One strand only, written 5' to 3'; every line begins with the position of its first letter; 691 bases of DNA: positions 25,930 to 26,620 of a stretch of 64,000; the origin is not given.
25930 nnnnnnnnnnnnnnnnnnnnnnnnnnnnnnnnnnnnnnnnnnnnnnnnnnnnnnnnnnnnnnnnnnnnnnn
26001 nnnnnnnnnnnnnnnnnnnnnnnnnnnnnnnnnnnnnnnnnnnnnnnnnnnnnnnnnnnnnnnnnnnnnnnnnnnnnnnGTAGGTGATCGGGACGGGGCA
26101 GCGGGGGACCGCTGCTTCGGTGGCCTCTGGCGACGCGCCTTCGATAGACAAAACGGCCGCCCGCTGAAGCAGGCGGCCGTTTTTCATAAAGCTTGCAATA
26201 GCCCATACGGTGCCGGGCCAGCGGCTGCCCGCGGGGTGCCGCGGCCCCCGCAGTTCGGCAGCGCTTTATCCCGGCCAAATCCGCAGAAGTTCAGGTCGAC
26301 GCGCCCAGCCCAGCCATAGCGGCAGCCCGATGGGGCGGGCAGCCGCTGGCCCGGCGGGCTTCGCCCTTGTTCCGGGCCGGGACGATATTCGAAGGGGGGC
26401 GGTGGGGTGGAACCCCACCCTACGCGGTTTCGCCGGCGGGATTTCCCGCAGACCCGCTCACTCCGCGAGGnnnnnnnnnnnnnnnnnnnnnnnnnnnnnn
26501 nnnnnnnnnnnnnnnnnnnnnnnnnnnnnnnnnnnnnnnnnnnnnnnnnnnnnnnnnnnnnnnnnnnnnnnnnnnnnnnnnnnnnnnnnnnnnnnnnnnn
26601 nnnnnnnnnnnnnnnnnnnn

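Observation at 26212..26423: Diverged third copy of the hairpin element with compensatory changes, next to a REP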

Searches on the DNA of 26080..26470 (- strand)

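Call 14: search_rna_families(source=window, start=26080, end=26470, threshold=evalue, max_evalue=10)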
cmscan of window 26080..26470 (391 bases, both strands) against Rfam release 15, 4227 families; matches with E-value up to 10: 15.
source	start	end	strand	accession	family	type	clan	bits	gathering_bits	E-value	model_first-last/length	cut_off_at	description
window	26144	26191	+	RF02067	STnc310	Gene; sRNA;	-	20.8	40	0.14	1-61/61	no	Salmonella enterica sRNA STnc310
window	26085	26183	+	RF02552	RcsR1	Gene; sRNA;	-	19.8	60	0.093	1-96/96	no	RcsR1 sRNA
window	26214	26272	-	RF03985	mir-9250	Gene; miRNA;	-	18.3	90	1.4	1-63/63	no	mir-9250 microRNA precursor family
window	26150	26232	+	RF02424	Bp2_287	Gene; sRNA;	-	18.2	70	0.055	1-174/174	no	Burkholderia sRNA Bp2_Cand287_SIPHT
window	26152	26282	-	RF02884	BcKCsr7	Gene; sRNA;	-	18.2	59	0.18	1-157/157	no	Burkholderia sRNA 7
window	26150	26184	-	RF00598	SNORA76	Gene; snRNA; snoRNA; HACA-box;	CL00034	17.6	37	1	80-115/132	no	Small nucleolar RNA SNORA76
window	26093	26169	-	RF01798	g2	Gene;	-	16.7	70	2.9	1-67/67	no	G2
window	26142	26199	-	RF02067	STnc310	Gene; sRNA;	-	16.6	40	1.4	1-61/61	no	Salmonella enterica sRNA STnc310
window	26151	26229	-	RF01521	CC1840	Gene; sRNA;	-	16.6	50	6.8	1-95/95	no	caulobacter sRNA CC1840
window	26347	26365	-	RF01356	CRISPR-DR28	Gene; CRISPR;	-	16.5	35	3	1-24/24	no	CRISPR RNA direct repeat element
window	26393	26419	-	RF02221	sRNA-Xcc1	Gene; sRNA;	-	16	53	4.6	1-87/87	no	sRNA-Xcc1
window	26083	26200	+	RF02734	Cgb105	Gene; sRNA;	-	14.4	163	0.78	1-134/134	no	Corynebacterium sRNA 105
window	26142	26286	-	RF02069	STnc70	Gene; sRNA;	-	14.1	40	2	1-149/149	no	Enterobacterial sRNA STnc70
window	26327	26374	-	RF03930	mir-1909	Gene; miRNA;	-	13.3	80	9.8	1-72/72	no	mir-1909 microRNA precursor family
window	26128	26184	+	RF01388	isrD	Gene; sRNA;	-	12.9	37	7.6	1-51/51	no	isrD Hfq binding RNA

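Call 17: search_dna_similar(query=window:26195-26400:-, collection=plasmids, mode=distant, max_evalue=0.01, max_rows=30)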
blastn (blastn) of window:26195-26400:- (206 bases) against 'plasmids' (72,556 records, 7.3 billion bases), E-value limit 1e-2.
Records with a match: 5; places in all: 6; records where one place covers at least 80% of the query: 0.
Best place of each record, by identity: 80-90% 1; 60-80% 4.
By first word of the organism name: Salipiger 3; Sulfitobacter 1; Paroceanicella 1.
By predicted mobility (MOB-suite, as given by PLSDB): non-mobilizable 5.
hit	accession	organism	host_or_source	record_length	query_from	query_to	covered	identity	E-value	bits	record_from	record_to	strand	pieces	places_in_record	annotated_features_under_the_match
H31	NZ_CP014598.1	Salipiger sp. CCB-MM3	mangrove soil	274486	24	186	79%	69.9%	1e-8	66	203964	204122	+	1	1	none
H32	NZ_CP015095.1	Salipiger abyssi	single cell,marine seawater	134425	18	139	59%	74.6%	1e-9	71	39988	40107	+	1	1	none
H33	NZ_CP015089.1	Salipiger abyssi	single cell,marine seawater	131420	23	139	57%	73.5%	4e-9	69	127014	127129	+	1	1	none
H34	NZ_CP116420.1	Sulfitobacter faviae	Hexacorallia,culture,Cold water coral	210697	20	100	39%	75.3%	1e-3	50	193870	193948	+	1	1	none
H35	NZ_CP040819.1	Paroceanicella profunda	Cell culture,Deep seawater from Mariana ...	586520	20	83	31%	83.3%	2e-7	64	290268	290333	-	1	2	none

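Call 18: get_annotated_region(hit=H31, flank=1500)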
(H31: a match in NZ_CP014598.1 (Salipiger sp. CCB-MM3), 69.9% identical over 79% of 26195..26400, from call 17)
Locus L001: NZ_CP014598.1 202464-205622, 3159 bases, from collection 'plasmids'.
description: Salipiger sp. CCB-MM3 plasmid unnamed2, complete sequence
organism: Salipiger sp. CCB-MM3 (NCBI taxid 1792508)
taxonomy: Bacteria; Pseudomonadota; Alphaproteobacteria; Rhodobacterales; Roseobacteraceae; Salipiger; Salipiger sp. CCB-MM3
host: -; source: mangrove soil; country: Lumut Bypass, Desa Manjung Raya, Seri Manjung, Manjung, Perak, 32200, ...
typing (MOB-suite, as given by PLSDB): non-mobilizable; replicon rep_cluster_567
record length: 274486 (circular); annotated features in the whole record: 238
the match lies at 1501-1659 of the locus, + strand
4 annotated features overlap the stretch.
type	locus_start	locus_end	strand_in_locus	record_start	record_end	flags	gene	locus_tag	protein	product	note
CDS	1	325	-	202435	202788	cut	uraH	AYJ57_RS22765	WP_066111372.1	hydroxyisourate hydrolase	GO:0019628 - urate catabolic process [Evidence IEA]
CDS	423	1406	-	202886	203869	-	-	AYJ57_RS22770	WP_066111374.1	glyceraldehyde 3-phosphate dehydrogenase NAD-binding domain-containing protein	-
CDS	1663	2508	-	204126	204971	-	-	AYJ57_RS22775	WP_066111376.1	helix-turn-helix domain-containing protein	GO:0006355 - regulation of DNA-templated transcription [Evidence IEA]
CDS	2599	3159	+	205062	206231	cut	pobA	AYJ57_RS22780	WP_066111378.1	4-hydroxybenzoate 3-monooxygenase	GO:0018874 - benzoate metabolic process [Evidence IEA]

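Call 19: get_annotated_region(hit=H32, flank=1500)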
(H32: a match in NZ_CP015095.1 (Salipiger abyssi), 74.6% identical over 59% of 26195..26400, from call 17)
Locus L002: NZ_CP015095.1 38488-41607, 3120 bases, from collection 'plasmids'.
description: Salipiger abyssi strain JLT2014 plasmid pPABY4, complete sequence
organism: Salipiger abyssi (NCBI taxid 1250539)
taxonomy: Bacteria; Pseudomonadota; Alphaproteobacteria; Rhodobacterales; Roseobacteraceae; Salipiger; Salipiger abyssi
host: -; source: single cell,marine seawater; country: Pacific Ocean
typing (MOB-suite, as given by PLSDB): non-mobilizable; replicon rep_cluster_378
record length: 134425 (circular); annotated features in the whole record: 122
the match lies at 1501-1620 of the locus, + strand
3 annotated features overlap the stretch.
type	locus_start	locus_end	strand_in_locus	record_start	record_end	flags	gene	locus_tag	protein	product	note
CDS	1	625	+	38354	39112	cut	-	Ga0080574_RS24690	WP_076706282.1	ABC transporter ATP-binding protein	GO:0006810 - transport [Evidence IEA]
CDS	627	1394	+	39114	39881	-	-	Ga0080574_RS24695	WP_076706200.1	ABC transporter permease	-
CDS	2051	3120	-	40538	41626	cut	-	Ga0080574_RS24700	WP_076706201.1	ParB N-terminal domain-containing protein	-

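Call 39: build_rna_model(alignment_id=A2)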
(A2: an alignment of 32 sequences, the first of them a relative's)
Model R1 built from alignment A2 (32 sequences, 179 columns); structure: RNAalifold consensus.
model positions 172; base pairs 32; branch points 1; effective number of sequences 2.11; information 0.59 bits per position. Calibrated on 0.2 Mb of random sequence (short: E-values are rough).
structure used (alignment columns):
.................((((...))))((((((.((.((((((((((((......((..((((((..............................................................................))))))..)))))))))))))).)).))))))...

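Call 40: search_with_rna_model(model_id=R1, source=window, max_evalue=10, show_alignments=4)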
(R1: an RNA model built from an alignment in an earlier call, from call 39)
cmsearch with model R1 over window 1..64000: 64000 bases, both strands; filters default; matches with E-value up to 10: 33.
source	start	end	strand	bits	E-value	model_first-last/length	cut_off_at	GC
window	26209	26381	-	136.2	2.2e-32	1-172/172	no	0.76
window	5368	5538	+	127.1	3.7e-30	1-172/172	no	0.69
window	5179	5349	+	124.9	1.3e-29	1-172/172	no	0.68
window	5392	5550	-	26.8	1.9e-05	1-172/172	no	0.69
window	26187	26358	+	24.6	6.8e-05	1-172/172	no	0.72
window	5205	5346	-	19.8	0.001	28-169/172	no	0.69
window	5558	5625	+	17.3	0.0042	1-172/172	no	0.71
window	16418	16462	-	11.8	0.097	1-172/172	no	0.78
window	49524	49635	-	11.7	0.1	1-172/172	no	0.7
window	63394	63449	+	11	0.15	1-172/172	no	0.71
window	9787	9827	+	10.6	0.19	1-172/172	no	0.68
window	53861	53960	+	9.7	0.31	1-172/172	no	0.69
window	4366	4452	+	9.6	0.33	1-172/172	no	0.71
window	63240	63330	+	9.4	0.37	1-172/172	no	0.74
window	45090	45154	-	9.1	0.45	1-172/172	no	0.69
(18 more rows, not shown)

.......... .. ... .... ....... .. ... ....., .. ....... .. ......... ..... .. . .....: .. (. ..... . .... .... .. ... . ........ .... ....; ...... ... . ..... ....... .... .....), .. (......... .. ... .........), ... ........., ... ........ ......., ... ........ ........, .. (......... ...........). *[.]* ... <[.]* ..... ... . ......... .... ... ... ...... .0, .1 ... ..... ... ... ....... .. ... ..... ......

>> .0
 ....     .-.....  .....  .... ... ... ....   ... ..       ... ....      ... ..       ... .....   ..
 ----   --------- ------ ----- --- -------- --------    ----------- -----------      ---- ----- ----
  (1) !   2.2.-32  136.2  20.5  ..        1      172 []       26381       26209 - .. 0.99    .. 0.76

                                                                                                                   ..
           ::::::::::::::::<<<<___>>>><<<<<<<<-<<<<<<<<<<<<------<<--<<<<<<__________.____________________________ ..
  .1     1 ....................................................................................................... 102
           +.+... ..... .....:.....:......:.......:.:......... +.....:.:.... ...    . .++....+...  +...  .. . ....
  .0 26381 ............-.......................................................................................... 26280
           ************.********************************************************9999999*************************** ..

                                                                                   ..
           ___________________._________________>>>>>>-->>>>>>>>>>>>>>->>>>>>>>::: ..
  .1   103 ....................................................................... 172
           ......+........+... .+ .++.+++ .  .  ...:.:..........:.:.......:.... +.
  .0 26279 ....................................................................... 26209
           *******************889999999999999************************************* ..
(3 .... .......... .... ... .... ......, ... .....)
